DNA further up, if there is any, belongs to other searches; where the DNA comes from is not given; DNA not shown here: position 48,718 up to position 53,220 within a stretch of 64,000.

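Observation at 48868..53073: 1401-aa lipoprotein built from an Fn3-like module and more than 40 BspA-type leucine-rich repeats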

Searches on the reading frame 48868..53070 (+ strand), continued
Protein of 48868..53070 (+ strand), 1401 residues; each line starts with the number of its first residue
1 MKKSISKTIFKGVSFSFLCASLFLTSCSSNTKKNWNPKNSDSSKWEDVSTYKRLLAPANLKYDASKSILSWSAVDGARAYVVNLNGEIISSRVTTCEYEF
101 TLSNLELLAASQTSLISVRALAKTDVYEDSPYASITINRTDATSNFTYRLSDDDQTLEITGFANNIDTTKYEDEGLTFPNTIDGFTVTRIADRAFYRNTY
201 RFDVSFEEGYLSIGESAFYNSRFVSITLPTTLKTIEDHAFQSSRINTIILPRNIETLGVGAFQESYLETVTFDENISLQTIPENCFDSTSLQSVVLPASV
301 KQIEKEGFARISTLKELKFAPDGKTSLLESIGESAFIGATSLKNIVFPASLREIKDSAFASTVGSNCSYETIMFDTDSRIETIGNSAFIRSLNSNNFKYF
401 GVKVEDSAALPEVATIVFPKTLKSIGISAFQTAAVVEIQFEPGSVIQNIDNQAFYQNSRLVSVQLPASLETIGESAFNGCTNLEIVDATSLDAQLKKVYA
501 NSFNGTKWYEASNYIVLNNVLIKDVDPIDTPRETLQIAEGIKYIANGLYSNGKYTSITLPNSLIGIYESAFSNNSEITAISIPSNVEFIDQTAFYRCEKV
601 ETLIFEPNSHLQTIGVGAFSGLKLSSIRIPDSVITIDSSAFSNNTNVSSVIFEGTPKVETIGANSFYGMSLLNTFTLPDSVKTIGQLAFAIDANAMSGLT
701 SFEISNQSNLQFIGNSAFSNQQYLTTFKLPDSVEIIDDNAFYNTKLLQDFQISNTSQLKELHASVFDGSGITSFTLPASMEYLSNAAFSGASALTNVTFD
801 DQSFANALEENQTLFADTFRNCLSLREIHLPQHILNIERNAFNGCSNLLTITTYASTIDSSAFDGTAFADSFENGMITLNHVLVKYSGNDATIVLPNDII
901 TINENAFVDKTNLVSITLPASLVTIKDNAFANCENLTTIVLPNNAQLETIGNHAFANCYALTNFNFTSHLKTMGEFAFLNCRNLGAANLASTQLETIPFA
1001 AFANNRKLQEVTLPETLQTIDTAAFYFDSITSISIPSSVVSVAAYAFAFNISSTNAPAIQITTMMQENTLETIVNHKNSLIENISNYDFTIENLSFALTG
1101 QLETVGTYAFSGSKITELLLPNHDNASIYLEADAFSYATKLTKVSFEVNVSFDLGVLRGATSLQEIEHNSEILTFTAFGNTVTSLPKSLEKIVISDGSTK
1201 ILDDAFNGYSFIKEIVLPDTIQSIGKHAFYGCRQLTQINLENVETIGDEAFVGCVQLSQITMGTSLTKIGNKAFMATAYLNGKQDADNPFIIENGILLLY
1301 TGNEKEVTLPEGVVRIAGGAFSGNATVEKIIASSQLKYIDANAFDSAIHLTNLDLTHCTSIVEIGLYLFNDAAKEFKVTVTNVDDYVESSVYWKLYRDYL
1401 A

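Call 14: find_encoding_contigs(protein=P0002, flank=6000, max_places=3)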
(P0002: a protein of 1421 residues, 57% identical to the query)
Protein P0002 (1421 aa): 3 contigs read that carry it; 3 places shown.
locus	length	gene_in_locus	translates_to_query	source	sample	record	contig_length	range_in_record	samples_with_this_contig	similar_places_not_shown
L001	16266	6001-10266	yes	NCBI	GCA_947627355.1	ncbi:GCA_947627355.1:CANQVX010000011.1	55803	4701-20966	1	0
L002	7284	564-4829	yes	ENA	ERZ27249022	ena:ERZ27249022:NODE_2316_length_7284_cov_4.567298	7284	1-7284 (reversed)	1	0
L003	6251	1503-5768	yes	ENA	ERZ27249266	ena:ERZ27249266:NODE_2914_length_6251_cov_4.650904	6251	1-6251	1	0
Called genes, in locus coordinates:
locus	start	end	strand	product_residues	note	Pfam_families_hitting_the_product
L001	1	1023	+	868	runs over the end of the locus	PF00521:DNA_topoisoIV, PF03989:DNA_gyraseA_C (weak)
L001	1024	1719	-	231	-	PF04542:Sigma70_r2, PF04545:Sigma70_r4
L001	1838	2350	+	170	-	PF09419:PGP_phosphatase, PF08282:Hydrolase_3 (faint), PF13419:HAD_2, PF00702:Hydrolase, PF13242:Hydrolase_like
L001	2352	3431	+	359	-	PF03193:RsgA_GTPase (weak), PF01926:MMR_HSR1, PF21516:YqeH-like_C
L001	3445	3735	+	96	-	PF01985:CRS1_YhbY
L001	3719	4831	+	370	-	PF01467:CTP_transf_like, PF01966:HD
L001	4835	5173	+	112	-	PF02410:RsfS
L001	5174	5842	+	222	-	PF01048:PNP_UDP_1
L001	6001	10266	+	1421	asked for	PF13306:LRR_5, PF12799:LRR_4 (faint), PF23952:LRR_EndoS (faint), PF13306:LRR_5, PF13855:LRR_8 (weak), PF13306:LRR_5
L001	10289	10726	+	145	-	PF01029:NusB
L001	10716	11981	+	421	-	PF13742:tRNA_anti_2, PF01336:tRNA_anti-codon, PF02601:Exonuc_VII_L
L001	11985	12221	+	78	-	PF02609:Exonuc_VII_S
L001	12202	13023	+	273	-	PF01479:S4, PF01728:FtsJ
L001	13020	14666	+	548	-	PF02463:SMC_N, PF13175:AAA_15 (weak), PF13476:AAA_23 (faint), PF13304:AAA_21 (weak)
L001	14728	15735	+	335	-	PF13180:PDZ_2 (faint), PF05580:Peptidase_S55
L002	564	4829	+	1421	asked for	PF13306:LRR_5, PF12799:LRR_4 (faint), PF23952:LRR_EndoS (faint), PF13306:LRR_5, PF13855:LRR_8 (weak), PF13306:LRR_5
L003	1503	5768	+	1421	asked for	PF13306:LRR_5, PF12799:LRR_4 (faint), PF23952:LRR_EndoS (faint), PF13306:LRR_5, PF13855:LRR_8 (weak), PF13306:LRR_5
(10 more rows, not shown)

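Call 15: find_encoding_contigs(protein=P0003, flank=6000, max_places=3)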
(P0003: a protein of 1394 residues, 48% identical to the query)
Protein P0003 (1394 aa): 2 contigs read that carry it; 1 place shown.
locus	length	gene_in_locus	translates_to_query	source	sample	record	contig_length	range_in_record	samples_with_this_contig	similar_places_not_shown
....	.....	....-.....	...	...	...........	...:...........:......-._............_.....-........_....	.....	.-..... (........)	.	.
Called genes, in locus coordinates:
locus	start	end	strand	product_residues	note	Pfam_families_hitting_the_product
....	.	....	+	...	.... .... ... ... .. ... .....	?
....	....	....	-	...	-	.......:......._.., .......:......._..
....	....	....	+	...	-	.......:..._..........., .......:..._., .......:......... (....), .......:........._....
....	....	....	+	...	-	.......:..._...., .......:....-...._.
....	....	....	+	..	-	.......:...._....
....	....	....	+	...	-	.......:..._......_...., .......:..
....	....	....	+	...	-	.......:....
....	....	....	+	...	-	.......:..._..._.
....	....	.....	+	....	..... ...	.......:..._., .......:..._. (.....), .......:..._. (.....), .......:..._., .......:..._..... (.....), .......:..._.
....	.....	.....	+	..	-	?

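Call 48: predict_structure(alignment_id=A4)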
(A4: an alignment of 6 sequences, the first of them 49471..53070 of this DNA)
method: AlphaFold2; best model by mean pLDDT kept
length: 1200 residues; sequences in the alignment: 6
mean_pLDDT: 89.4   pTM: 0.58
mean pLDDT of the five models: 89.4, 87.1, 86.7, 86.4, 83.7
residues with pLDDT >= 90: 757; 70-90: 391; 50-70: 48; < 50: 4
segments of 3 or more residues with pLDDT < 50: 854-856
pLDDT, mean of each block of 10 residues (from residue 1): 85 94 88 97 91 96 91 93 95 94 96 93 94 94 94 95 82 92 94 87 67 90 96 89 93 94 91 94 81 86 93 90 77 88 90 90 93 93 95 95 94 97 95 97 95 93 95 95 97 92 92 97 93 97 94 93 95 94 94 93 93 95 94 94 92 89 87 85 90 93 92 93 95 92 91 93 91 93 91 94 88 95 87 92 83 52 70 70 64 85 91 86 79 87 85 88 87 81 86 86 86 90 92 91 92 90 87 87 82 90 90 90 87 90 84 88 76 82 83 83
secondary structure, 60 per line:
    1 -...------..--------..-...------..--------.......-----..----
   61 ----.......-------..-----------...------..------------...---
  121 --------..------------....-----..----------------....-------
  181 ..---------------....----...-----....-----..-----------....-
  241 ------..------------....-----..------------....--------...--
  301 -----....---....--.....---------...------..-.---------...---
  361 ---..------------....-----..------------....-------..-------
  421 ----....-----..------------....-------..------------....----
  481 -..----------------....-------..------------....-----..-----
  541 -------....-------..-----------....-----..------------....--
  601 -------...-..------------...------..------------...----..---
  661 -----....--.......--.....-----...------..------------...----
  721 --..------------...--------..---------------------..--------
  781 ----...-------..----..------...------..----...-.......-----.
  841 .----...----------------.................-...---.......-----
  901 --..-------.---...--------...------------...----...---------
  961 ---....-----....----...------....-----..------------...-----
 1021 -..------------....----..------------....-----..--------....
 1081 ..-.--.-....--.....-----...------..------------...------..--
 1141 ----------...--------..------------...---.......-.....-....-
elements in order (helices of 4 or more, strands of 3 or more residues): E2-4 E24-26 E43-49 E65-71 E92-94 E115-117 E143-146 E170-173 E198-201 E214-217 E236-239 E261-264 E284-287 E296-298 H306-309 E313-316 E319-323 E333-335 E355-357 E378-381 E401-404 E425-428 E448-451 E473-476 E500-503 E525-528 E548-551 E572-575 E595-598 E626-628 E649-651 H666-669 E675-678 E681-685 E691-693 E714-716 E737-739 E785-787 E809-811 E824-826 E828-834 E846-848 H865-881 E889-895 E916-918 E927-929 E942-944 E949-951 E964-967 H973-976 E990-993 E1013-1015 E1036-1039 E1058-1061 H1077-1082 E1089-1092 E1095-1099 E1105-1107 E1128-1130 E1151-1153 E1176-1178 H1182-1188 H1190-1194
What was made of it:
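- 50386..50439 (+): Junction 1, residues 507-524: short helix plus beta-hairpin (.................). Call 48 (model residues 306-323).
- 51466..51525 (+): Junction 2, residues 867-886: helix plus beta-hairpin. Call 48 (model residues 666-685).
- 52699..52767 (+): Junction 3, residues 1278-1300: helix plus beta-hairpin. Call 48 (model residues 1077-1099).
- On Pfam LRR_5 (PF13306), BspA/TpLRR-type LRR: Beta-strands every ~23 residues in the AF2 model (call 48).
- On BspA (Tannerella forsythia) orthologue or architecture: The C-terminus is a short helical cap (call 48).
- Inter-block geometry in the AF2 model is uncertain (pTM 0.58, call 48). AF2 gives a confident model, pLDDT 89 (call 48).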

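Call 50: search_solved_structures(query=window:48868-53070:+, max_evalue=0.001)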
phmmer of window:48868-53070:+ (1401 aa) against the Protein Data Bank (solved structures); distinct sequences matched with E-value up to 0.001: 16.
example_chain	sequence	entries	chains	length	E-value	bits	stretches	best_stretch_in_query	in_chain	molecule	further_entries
4fs7_A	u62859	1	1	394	4.3e-33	117.4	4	1192-1278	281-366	Uncharacterized protein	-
4gt6_A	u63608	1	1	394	9.6e-28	99.7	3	1198-1326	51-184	Cell surface protein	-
4h09_A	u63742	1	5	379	1.5e-20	75.8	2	892-1048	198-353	Hypothetical leucine rich repeat protein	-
4cp6_A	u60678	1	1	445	5.8e-19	70.6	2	579-694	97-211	CHOLINE BINDING PROTEIN PCPA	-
6mlx_A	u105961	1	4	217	1.3e-15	59.5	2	882-984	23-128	Leucine-rich repeat protein TpLRR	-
4fd0_A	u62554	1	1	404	2.6e-14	55.2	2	915-1048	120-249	Leucine rich hypothetical protein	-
4fdw_A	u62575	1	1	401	3.3e-14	54.8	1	915-1048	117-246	leucine rich hypothetical protein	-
3v47_A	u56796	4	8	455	1.7e-06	29.3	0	895-1013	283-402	Toll-like receptor 5b and variable lymphocyte receptor B.61 chimeric protein | Tlr5b protein,Variable lymphocyte receptor B | Toll-like receptor 5b, Variable ly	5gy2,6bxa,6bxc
7b1b_A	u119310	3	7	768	2.6e-06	28.7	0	814-1015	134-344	Toll-like receptor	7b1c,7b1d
4oju_A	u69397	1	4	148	8.4e-06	27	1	863-973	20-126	hypothetical leucine rich repeat protein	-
5xnp_A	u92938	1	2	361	1.9e-05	25.8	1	896-1074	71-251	Leucine-rich repeat and fibronectin type-III domain-containing protein 5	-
5xws_A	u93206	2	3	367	2e-05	25.7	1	896-1074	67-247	Leucine-rich repeat and fibronectin type-III domain-containing protein 5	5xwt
5xnq_A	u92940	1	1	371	2.1e-05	25.7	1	896-1074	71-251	Leucine-rich repeat and fibronectin type-III domain-containing protein 5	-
3sb4_A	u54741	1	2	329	2.3e-05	25.6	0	912-1003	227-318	Hypothetical leucine rich repeat protein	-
6f2o_A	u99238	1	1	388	2.5e-05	25.4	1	896-1074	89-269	Leucine-rich repeat and fibronectin type-III domain-containing protein 5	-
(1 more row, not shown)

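Call 52: fold_search(model_id=the predicted structure, library=pdb)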
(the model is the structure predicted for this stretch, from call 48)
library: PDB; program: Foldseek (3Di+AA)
matches with E <= 10: 615; with E <= 0.001: 214
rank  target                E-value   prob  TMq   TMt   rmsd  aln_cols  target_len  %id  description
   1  4fs7                  1.7e-13  1.00  0.21  0.54   7.9       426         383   23  Crystal structure of a leucine-rich repeat protein (BACOVA_04585) from Bacteroides ovatus ATCC 8483 at 1.19 A resolution (released 2012-09-19)
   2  4gt6                  2.3e-10  1.00  0.14  0.35  12.9       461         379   21  Crystal structure of a leucine rich cell surface protein (FAEPRAA2165_01021) from Faecalibacterium prausnitzii A2-165 at (released 2012-09-26)
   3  4cp6                  4.7e-09  1.00  0.16  0.37  11.9       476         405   17  The Crystal structure of Pneumococcal vaccine antigen PcpA (released 2015-02-25)
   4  6nyr_A                1.5e-08  1.00  0.15  0.19  17.0      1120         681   13  The crystal structure of CroV588 a novel circular LRR protein structure (released 2020-08-12)
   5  4h09_A                7.3e-08  1.00  0.15  0.40   9.7       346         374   16  Crystal structure of a leucine-rich repeat protein (EUBVEN_01088) from Eubacterium ventriosum ATCC 27560 at 2.50 A res (released 2012-10-10)
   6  6nyr_B                7.6e-08  1.00  0.16  0.23  17.4      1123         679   12  The crystal structure of CroV588 a novel circular LRR protein structure (released 2020-08-12)
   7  6s6q_A                8.9e-08  1.00  0.11  0.15  26.7      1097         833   11  Crystal structure of the LRR ectodomain of the plant membrane receptor kinase GASSHO1/SCHENGEN3 from Arabidopsis thali (released 2020-01-29)
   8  4h09_E                9.7e-08  1.00  0.15  0.37  10.7       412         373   19  Crystal structure of a leucine-rich repeat protein (EUBVEN_01088) from Eubacterium ventriosum ATCC 27560 at 2.50 A res (released 2012-10-10)
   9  4h09_B                1.1e-07  1.00  0.15  0.38  10.9       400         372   20  Crystal structure of a leucine-rich repeat protein (EUBVEN_01088) from Eubacterium ventriosum ATCC 27560 at 2.50 A res (released 2012-10-10)
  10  4h09_C                1.1e-07  1.00  0.13  0.27  11.5       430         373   15  Crystal structure of a leucine-rich repeat protein (EUBVEN_01088) from Eubacterium ventriosum ATCC 27560 at 2.50 A res (released 2012-10-10)
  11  4h09_D                1.7e-07  1.00  0.12  0.26  12.1       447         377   15  Crystal structure of a leucine-rich repeat protein (EUBVEN_01088) from Eubacterium ventriosum ATCC 27560 at 2.50 A res (released 2012-10-10)
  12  8suf_A                2.5e-07  1.00  0.16  0.18  21.8      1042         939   11  The complex of TOL-1 ectodomain bound to LAT-1 Lectin domain (released 2024-05-15)
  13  4fdw                  3.0e-07  1.00  0.09  0.27  19.1       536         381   13  Crystal structure of a putative cell surface protein (BACOVA_01565) from Bacteroides ovatus ATCC 8483 at 2.05 A resoluti (released 2012-07-25)
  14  5hyx_B                3.2e-07  1.00  0.10  0.16  19.8       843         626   12  Plant peptide hormone receptor RGFR1 in complex with RGF1 (released 2017-01-11)
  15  4fd0                  5.6e-07  1.00  0.10  0.26  18.4       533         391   13  Crystal structure of a putative cell surface protein (BACCAC_03700) from Bacteroides caccae ATCC 43185 at 2.07 A resolut (released 2012-07-25)
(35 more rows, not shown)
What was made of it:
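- On Pfam LRR_5 (PF13306), BspA/TpLRR-type LRR: The best Foldseek PDB hits are 4FS7, 4GT6, 4CP6 and 4H09 (call 52). phmmer hits to the same proteins and to TpLRR 6MLX (call 50).
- Closest known: Pfam LRR_5. Same: Best sequence and fold matches in the PDB (calls 50, 52).
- Closest known: PcpA of Streptococcus pneumoniae. Same: E=5.8e-19 by sequence, and third-best fold match (calls 50, 52).
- Closest solved relatives are cell-surface LRR_5 proteins, including the pneumococcal adhesin PcpA and T. pallidum TpLRR: calls 50, 52.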

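Call 62: find_encoding_contigs(protein=P0004, flank=3000, max_places=2)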
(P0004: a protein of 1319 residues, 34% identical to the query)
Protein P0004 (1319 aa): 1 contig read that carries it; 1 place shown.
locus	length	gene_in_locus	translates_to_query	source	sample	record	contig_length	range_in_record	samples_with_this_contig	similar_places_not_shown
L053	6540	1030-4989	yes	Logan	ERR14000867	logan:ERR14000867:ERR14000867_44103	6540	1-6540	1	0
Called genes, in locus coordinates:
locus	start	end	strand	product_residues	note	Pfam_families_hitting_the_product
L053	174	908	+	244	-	PF01048:PNP_UDP_1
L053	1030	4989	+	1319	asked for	PF13306:LRR_5, PF23952:LRR_EndoS (faint), PF13306:LRR_5, PF13855:LRR_8 (weak), PF13306:LRR_5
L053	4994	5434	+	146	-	PF01029:NusB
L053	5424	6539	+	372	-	?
